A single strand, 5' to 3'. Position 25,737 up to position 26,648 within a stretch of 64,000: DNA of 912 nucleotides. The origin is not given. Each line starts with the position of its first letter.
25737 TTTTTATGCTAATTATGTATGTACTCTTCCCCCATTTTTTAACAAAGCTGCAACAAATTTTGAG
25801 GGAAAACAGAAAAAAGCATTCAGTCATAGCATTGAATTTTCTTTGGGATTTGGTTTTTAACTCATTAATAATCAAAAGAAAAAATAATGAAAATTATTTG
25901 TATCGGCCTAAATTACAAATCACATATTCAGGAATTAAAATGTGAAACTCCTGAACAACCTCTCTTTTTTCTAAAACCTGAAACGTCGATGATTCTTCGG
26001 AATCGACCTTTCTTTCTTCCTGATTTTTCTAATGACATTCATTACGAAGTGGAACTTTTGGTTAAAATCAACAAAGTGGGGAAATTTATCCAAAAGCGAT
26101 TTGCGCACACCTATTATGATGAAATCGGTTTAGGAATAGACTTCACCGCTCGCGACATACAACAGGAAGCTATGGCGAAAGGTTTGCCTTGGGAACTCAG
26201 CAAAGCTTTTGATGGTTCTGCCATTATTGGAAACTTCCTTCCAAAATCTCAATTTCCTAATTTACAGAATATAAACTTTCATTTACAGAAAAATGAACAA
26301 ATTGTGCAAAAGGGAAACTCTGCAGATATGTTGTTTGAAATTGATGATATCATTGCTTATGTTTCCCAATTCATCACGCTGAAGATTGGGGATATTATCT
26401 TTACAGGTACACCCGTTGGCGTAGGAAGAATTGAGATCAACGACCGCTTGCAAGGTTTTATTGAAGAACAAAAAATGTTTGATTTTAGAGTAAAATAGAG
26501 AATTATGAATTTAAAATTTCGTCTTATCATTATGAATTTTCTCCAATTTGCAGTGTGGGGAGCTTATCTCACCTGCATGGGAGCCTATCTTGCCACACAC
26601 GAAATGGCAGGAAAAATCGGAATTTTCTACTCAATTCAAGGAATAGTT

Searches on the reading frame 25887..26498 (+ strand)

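Call 7: search_protein_families(library=pfam, proteins=[window:25887-26498:+], max_evalue=0.001)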
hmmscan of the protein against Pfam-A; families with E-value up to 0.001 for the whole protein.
window:25887-26498:+ (203 aa): 1 family
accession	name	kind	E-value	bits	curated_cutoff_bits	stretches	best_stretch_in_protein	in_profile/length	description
PF01557.24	FAA_hydrolase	-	9.4e-45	153.3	23.9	1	2-183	1-187/214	Fumarylacetoacetate (FAA) hydrolase C-terminal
